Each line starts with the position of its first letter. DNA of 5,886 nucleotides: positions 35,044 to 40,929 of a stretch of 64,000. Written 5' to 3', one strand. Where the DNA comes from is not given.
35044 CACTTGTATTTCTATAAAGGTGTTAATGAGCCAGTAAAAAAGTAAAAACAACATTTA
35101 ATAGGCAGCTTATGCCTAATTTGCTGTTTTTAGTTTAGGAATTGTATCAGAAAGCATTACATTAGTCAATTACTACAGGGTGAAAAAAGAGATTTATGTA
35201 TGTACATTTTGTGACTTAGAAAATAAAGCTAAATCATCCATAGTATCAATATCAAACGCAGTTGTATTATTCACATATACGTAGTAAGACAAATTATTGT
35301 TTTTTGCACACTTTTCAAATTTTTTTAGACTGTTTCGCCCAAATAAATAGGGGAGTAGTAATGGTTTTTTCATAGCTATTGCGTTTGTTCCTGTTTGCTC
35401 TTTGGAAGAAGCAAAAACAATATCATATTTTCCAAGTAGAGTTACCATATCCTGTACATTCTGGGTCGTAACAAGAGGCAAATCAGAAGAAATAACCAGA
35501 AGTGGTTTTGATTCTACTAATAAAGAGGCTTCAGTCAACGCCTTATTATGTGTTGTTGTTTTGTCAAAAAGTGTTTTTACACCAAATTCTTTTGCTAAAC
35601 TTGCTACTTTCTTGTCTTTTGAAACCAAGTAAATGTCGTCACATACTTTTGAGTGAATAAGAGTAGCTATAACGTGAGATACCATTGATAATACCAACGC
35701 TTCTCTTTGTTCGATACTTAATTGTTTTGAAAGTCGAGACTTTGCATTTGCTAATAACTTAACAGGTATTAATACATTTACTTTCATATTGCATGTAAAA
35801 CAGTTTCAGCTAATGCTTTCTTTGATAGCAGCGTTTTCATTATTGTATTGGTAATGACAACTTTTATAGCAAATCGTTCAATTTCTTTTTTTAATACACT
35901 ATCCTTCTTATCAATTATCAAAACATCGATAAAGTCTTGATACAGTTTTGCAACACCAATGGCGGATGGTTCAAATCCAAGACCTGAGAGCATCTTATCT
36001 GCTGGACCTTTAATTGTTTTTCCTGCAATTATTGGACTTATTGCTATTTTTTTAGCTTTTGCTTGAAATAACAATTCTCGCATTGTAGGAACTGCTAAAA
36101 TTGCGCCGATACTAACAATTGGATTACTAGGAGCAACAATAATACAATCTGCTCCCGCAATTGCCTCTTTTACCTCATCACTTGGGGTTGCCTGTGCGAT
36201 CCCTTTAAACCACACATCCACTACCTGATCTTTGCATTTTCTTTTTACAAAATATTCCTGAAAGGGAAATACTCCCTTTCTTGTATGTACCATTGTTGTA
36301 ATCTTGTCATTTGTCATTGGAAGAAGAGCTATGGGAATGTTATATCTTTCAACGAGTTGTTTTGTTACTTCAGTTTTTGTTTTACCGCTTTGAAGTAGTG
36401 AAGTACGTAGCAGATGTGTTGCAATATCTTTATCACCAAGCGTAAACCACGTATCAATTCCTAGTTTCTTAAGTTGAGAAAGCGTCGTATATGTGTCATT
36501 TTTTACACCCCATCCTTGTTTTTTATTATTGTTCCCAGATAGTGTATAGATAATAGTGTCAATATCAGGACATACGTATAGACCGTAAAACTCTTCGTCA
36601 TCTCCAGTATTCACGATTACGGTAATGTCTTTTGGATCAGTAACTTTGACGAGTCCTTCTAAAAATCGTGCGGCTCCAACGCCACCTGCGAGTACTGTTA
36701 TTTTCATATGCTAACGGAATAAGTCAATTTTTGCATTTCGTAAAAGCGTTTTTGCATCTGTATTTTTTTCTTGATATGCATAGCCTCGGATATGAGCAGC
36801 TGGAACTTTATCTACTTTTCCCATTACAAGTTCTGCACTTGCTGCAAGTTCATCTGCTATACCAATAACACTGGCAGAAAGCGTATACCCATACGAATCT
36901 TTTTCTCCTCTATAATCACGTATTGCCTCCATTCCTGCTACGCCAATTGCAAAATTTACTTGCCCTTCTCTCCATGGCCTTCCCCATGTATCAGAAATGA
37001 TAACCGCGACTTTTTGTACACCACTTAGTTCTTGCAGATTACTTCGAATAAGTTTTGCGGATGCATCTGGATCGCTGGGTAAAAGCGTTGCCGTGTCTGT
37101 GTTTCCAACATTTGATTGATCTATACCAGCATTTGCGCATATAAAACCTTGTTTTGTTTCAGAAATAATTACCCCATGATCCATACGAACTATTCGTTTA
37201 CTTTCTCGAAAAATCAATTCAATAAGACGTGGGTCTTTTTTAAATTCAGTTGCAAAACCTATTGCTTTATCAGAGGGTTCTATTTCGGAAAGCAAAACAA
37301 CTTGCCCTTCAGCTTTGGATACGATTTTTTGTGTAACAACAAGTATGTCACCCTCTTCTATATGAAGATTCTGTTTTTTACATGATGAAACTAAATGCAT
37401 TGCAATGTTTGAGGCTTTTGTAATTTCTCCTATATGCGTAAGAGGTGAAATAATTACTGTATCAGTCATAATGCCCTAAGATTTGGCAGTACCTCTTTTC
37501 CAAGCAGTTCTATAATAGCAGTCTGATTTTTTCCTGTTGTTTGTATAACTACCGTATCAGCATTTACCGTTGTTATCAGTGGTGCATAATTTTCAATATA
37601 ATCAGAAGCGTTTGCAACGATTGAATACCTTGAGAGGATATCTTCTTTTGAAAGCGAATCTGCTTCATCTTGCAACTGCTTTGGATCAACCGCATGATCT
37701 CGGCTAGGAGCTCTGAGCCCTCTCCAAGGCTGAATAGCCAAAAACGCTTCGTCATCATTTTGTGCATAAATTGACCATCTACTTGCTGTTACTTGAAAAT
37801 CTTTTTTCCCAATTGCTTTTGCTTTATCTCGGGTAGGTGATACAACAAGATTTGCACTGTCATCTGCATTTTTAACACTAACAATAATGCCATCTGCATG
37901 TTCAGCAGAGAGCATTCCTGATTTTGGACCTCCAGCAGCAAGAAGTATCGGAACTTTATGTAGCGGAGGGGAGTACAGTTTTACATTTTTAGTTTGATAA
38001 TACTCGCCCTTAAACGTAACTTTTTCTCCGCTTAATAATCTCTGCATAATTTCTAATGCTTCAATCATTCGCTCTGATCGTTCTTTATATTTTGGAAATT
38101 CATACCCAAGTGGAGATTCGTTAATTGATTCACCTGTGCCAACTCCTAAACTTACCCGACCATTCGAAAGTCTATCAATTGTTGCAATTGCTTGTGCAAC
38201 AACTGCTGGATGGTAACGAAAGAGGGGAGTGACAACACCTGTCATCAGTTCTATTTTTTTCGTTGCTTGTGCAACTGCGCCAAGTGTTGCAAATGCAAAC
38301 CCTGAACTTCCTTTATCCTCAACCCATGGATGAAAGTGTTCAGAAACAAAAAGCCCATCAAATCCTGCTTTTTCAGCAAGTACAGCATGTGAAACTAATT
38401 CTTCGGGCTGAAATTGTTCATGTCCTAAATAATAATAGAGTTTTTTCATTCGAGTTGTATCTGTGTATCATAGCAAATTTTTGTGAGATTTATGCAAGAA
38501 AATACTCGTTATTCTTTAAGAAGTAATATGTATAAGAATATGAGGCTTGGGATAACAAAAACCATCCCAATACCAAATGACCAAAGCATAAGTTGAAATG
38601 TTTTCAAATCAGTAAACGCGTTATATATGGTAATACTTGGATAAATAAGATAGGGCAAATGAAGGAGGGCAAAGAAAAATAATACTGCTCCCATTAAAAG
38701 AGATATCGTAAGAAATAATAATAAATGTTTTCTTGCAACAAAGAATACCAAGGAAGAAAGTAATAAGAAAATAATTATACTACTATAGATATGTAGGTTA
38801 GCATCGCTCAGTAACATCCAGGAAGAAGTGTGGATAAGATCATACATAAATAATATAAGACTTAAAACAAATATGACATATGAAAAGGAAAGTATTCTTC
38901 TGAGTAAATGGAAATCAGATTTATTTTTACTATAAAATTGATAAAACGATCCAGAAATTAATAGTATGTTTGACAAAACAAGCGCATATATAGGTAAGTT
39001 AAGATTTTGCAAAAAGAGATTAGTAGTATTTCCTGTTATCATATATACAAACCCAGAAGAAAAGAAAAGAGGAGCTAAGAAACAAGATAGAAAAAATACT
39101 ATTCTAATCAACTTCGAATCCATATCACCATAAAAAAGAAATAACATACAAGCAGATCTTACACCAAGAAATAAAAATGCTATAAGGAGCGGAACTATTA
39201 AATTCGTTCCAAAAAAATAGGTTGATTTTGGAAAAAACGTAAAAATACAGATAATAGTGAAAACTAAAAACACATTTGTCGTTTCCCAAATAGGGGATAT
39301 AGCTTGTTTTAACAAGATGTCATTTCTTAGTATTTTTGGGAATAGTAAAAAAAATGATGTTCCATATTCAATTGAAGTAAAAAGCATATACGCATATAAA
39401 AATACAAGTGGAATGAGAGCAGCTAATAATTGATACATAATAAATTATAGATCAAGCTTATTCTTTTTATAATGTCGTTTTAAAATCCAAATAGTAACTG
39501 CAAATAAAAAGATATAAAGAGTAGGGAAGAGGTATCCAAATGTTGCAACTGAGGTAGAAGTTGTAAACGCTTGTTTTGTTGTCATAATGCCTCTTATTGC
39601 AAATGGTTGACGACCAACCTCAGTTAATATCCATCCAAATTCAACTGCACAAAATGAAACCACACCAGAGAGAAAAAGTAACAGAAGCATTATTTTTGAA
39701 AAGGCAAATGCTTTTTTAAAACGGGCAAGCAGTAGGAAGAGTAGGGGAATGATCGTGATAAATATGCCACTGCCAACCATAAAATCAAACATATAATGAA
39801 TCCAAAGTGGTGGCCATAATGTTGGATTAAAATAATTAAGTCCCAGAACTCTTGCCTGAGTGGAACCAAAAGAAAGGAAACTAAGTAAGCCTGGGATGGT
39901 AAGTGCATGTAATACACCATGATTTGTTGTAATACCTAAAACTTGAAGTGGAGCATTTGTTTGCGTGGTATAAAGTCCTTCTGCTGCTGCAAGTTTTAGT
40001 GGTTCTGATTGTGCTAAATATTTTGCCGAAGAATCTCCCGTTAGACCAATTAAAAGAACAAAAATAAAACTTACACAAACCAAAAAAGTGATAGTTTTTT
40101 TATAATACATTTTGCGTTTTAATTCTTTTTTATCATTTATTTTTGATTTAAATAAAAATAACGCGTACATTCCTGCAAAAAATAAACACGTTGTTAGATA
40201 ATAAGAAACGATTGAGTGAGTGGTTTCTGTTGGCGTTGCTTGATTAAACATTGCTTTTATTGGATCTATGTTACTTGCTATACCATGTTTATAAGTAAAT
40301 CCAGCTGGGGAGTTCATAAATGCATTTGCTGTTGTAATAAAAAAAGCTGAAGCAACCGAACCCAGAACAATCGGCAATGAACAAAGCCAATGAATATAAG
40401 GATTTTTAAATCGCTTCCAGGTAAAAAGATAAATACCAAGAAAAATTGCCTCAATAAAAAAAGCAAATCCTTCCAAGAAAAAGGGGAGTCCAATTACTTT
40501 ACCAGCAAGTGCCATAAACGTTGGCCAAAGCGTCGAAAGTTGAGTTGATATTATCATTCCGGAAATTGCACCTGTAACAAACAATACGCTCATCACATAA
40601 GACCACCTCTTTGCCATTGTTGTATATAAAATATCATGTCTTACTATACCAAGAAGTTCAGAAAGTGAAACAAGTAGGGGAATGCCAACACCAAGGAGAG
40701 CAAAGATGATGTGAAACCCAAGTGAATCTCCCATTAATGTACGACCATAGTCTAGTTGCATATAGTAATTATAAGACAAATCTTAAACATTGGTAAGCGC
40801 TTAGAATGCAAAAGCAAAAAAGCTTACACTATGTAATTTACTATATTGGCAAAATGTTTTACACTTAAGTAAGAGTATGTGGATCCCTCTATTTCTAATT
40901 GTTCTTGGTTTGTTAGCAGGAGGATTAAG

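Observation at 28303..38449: ~10 kb compositionally distinct (GC-elevated) island bounded by AT-rich native genes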

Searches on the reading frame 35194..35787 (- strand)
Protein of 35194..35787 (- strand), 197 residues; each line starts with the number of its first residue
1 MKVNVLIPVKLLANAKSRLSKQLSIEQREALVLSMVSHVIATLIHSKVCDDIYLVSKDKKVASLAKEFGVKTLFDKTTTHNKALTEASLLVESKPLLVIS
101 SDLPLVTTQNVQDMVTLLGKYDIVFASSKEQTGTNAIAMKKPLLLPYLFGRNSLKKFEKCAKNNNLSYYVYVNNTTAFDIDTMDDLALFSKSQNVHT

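Call 9: search_protein_families(library=pfam, proteins=[window:35194-35787:-], max_evalue=0.01)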
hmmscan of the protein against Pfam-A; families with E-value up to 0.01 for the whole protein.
window:35194-35787:- (197 aa): 3 families
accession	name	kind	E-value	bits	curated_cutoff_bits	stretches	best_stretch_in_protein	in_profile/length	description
PF01983.22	CofC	-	6.1e-32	111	22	1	4-187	2-180/217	Guanylyl transferase CofC like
PF12804.13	NTP_transf_3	-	1.8e-08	35.1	27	1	34-162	25-146/160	MobA-like NTP transferase domain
PF09837.15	DUF2064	-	0.0039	17.5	25.8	1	91-140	58-106/120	Uncharacterized protein conserved in bacteria (DUF2064)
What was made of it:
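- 35194..35787 (-): cofC (2-phospho-L-lactate/PEP guanylyltransferase). PF01983 (call 9).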

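Call 28: find_homologous_proteins(query=window:35194-35787:-, max_evalue=1e-10)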
Query window:35194-35787:- (197 aa): 31 proteins with E <= 1e-10 among 390 candidates.
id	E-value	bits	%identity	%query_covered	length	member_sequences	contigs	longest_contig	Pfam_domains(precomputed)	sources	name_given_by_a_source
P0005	6.4e-118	409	100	100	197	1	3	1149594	PF01983.22,PF12804.14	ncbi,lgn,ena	-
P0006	8.9e-47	177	48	98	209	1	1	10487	PF01983.22,PF12804.14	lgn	-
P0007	1.3e-42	164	47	98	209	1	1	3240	PF01983.22,PF12804.14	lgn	-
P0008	2.9e-41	159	48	94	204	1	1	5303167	PF01983.22,PF12804.14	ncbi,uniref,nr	ncbi:2-phospho-L-lactate guanylyltransferase [Tengunoibacter tsumagoiensis]|uniref:Phosphoenolpyruva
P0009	8.3e-39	151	45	97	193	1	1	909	PF01983.22,PF12804.14,PF02348.26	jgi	jgi:2-phospho-L-lactate/phosphoenolpyruvate guanylyltransferase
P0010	4.3e-38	149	44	94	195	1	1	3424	PF01983.22,PF12804.14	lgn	-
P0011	5.6e-37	145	46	98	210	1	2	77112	PF01983.22,PF12804.14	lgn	-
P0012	1.1e-36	144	45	96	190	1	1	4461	PF01983.22,PF12804.14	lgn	-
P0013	1.8e-36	144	43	98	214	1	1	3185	PF01983.22,PF12804.14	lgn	-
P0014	2.5e-36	143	43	97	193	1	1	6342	PF01983.22,PF12804.14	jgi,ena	jgi:2-phospho-L-lactate guanylyltransferase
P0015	6.1e-36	142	44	97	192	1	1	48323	PF01983.22,PF12804.14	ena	-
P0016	6.7e-36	142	43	98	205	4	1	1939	PF01983.22,PF12804.14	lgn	-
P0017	7.1e-35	138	44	85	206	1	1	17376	PF01983.22,PF12804.14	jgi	jgi:2-phospho-L-lactate/phosphoenolpyruvate guanylyltransferase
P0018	1.1e-34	138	44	98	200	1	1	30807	PF01983.22,PF12804.14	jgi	jgi:2-phospho-L-lactate/phosphoenolpyruvate guanylyltransferase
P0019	1.8e-34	137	43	98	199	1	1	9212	PF01983.22,PF12804.14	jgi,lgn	-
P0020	2.1e-34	137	37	100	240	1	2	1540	PF01983.22,PF12804.14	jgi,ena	-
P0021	8.6e-34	135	43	96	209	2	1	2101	PF01983.22,PF12804.14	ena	-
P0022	1.1e-33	135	42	97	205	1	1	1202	PF01983.22,PF12804.14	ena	-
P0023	2.4e-33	133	41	84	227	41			PF01983.22,PF12804.14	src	-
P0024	1.1e-32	131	43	94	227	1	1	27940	PF01983.22,PF12804.14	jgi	jgi:2-phospho-L-lactate guanylyltransferase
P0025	3.6e-32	130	40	94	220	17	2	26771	PF01983.22,PF12804.14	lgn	-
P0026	3.7e-28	117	39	94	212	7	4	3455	PF01983.22,PF12804.14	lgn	-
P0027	4.8e-26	110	36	94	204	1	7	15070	PF01983.22,PF12804.14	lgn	-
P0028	5.7e-23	100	33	97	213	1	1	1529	PF01983.22,PF12804.14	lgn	-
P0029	1.8e-20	92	33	96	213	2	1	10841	PF01983.22,PF12804.14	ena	-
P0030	5.6e-19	87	33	95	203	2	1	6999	PF01983.22,PF12804.14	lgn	-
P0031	5.8e-19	87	32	96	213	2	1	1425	PF01983.22,PF12804.14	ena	-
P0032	2.4e-18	85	30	93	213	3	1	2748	PF01983.22,PF12804.14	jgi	-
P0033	8.5e-16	76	31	98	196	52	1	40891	PF01983.22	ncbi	-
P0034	7.5e-15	73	30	94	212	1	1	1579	PF01983.22,PF12804.14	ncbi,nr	ncbi:MAG: 2-phospho-L-lactate guanylyltransferase [Anaerolineae bacterium]|nr:2-phospho-L-lactate gu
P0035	1.6e-11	62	32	92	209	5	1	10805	PF01983.22,PF12804.14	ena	-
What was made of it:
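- The closest named CofC is from Tengunoibacter, a member of the Chloroflexota (call 28).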

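Call 29: find_encoding_contigs(protein=P0006, flank=10000, max_places=3)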
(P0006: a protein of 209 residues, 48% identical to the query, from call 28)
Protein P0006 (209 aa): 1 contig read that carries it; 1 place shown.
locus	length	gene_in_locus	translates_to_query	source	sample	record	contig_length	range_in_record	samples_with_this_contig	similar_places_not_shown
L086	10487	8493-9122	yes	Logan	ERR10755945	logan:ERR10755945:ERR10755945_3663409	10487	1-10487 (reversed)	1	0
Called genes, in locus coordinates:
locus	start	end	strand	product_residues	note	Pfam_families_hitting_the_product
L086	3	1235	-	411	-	?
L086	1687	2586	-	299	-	-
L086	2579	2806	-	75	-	-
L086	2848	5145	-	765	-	PF00672:HAMP, PF00989:PAS, PF12860:PAS_7 (faint), PF13426:PAS_9, PF00512:HisKA, PF02518:HATPase_c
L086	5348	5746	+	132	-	PF04075:F420H2_quin_red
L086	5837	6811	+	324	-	PF00296:Bac_luciferase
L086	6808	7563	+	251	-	PF01996:F420_ligase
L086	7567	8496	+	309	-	PF01933:CofD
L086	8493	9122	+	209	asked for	PF01983:CofC, PF12804:NTP_transf_3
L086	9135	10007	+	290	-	PF00296:Bac_luciferase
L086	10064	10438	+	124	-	PF10012:DUF2255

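Call 30: find_encoding_contigs(protein=P0011, flank=10000, max_places=3)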
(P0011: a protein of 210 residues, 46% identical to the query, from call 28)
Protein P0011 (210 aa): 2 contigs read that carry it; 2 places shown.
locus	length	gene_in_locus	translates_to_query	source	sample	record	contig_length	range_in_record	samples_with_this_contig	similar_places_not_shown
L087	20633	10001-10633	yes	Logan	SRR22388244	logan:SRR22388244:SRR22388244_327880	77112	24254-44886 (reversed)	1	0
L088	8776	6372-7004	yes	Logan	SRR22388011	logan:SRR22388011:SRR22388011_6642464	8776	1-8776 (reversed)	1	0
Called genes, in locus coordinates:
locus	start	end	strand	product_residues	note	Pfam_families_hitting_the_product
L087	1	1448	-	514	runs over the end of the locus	PF00083:Sugar_tr (weak), PF07690:MFS_1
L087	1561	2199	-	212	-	PF25919:BSH_CusB (faint), PF25973:BSH_CzcB (weak), PF25984:BSH_YknX (weak), PF25990:Beta-barrel_YknX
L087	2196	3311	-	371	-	PF25917:BSH_RND (weak), PF25967:RND-MFP_C (weak), PF25989:YknX_C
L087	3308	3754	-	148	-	PF22381:Staph_reg_Sar_Rot, PF01047:MarR, PF12802:MarR_2, PF13463:HTH_27 (weak)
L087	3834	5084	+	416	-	-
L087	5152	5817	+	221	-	PF01694:Rhomboid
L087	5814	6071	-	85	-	PF14242:DUF4342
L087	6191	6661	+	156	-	PF03640:Lipoprotein_15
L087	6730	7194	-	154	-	PF00578:AhpC-TSA, PF08534:Redoxin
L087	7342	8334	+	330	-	PF00296:Bac_luciferase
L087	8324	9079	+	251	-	PF01996:F420_ligase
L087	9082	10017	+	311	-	PF01933:CofD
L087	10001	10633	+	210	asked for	PF01983:CofC, PF12804:NTP_transf_3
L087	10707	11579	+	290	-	PF00296:Bac_luciferase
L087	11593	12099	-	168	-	-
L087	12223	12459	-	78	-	-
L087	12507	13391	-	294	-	-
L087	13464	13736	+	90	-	-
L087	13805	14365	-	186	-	PF08922:DUF1905, PF13376:OmdA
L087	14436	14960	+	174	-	-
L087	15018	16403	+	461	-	-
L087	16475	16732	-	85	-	PF15919:HicB_lk_antitox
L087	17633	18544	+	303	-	PF00535:Glycos_transf_2, PF13641:Glyco_tranf_2_3 (weak)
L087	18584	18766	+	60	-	-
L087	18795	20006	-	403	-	PF01266:DAO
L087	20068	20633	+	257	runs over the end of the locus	PF00248:Aldo_ket_red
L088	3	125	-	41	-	?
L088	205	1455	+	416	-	-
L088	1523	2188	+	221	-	PF01694:Rhomboid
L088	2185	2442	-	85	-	PF14242:DUF4342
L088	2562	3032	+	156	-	PF03640:Lipoprotein_15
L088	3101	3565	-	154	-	PF00578:AhpC-TSA, PF08534:Redoxin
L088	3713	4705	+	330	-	PF00296:Bac_luciferase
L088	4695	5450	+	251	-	PF01996:F420_ligase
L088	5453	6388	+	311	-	PF01933:CofD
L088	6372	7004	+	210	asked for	PF01983:CofC, PF12804:NTP_transf_3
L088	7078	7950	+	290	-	PF00296:Bac_luciferase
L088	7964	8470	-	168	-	-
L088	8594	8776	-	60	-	?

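Call 89: search_protein_families(library=ncbifam, proteins=[window:35194-35787:-], max_evalue=0.00001)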
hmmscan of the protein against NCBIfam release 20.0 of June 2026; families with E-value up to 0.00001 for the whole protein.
window:35194-35787:- (197 aa): 5 families
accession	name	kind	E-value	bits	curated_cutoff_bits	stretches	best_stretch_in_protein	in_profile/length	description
TIGR03552.1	F420_cofC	equivalog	3.1e-41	141.2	105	1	5-188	2-186/196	2-phospho-L-lactate guanylyltransferase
TIGR04282.1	glyco_like_cofC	hypoth_equivalog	1.3e-07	31.6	134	1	14-186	12-189/189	TIGR04282 family arsenosugar biosynthesis glycosyltransferase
TIGR03310.1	matur_MocA_YgfJ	equivalog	2e-06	27.9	186.45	1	34-185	26-184/188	molybdenum cofactor cytidylyltransferase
NF009905.0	PRK13368.1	subfamily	3.2e-06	26.7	255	1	33-118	27-114/243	3-deoxy-manno-octulosonate cytidylyltransferase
NF001457.0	PRK00317.1-3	equivalog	4.2e-06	26.4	164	1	35-131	29-127/200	molybdenum cofactor guanylyltransferase MobA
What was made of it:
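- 35194..35787 (-): TIGR03552 scores 141 bits against a cutoff of 105 (call 89).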

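Call 94: search_protein_families(library=pfam, proteins=[L087:3834-5084:+, L087:15018-16403:+, L086:1687-2586:-, L086:3-1235:-], max_evalue=0.001)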
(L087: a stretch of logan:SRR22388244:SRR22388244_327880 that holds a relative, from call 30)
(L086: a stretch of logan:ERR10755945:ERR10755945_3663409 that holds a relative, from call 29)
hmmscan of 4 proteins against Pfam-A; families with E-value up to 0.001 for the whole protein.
L087:3834-5084:+ (416 aa): 0 families

L087:15018-16403:+ (461 aa): 0 families

L086:1687-2586:- (299 aa): 0 families

L086:3-1235:- (411 aa): 0 families

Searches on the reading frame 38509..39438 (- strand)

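Call 10: search_protein_families(library=pfam, proteins=[window:38509-39438:-], max_evalue=0.01)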
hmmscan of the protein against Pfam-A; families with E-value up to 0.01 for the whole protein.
window:38509-39438:- (309 aa): 1 family
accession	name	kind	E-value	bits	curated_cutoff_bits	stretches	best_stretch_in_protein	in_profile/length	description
PF02322.20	Cyt_bd_oxida_II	-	4.9e-30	105.4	35.6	1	3-305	2-301/302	Cytochrome bd terminal oxidase subunit II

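Call 89: search_protein_families(library=ncbifam, proteins=[window:38509-39438:-], max_evalue=0.00001)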
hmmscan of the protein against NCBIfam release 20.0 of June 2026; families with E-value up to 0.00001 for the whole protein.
window:38509-39438:- (309 aa): 0 families

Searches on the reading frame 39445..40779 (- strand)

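Call 10: search_protein_families(library=pfam, proteins=[window:39445-40779:-], max_evalue=0.01)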
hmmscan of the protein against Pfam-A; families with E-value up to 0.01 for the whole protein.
window:39445-40779:- (444 aa): 1 family
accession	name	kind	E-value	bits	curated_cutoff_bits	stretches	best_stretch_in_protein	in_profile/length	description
PF01654.22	Cyt_bd_oxida_I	-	2.2e-110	369.5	26.2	1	13-440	3-417/418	Cytochrome bd terminal oxidase subunit I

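Call 89: search_protein_families(library=ncbifam, proteins=[window:39445-40779:-], max_evalue=0.00001)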
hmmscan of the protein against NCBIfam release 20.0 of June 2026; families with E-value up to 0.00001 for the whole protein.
window:39445-40779:- (444 aa): 2 families
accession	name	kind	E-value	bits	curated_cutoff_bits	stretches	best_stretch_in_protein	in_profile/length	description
NF011609.0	PRK15035.1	equivalog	2.5e-36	125.7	1025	2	21-317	17-310/514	cytochrome bd-II oxidase subunit 1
NF011677.0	PRK15097.1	equivalog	4.6e-29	101.5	968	1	22-315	18-308/522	cytochrome ubiquinol oxidase subunit I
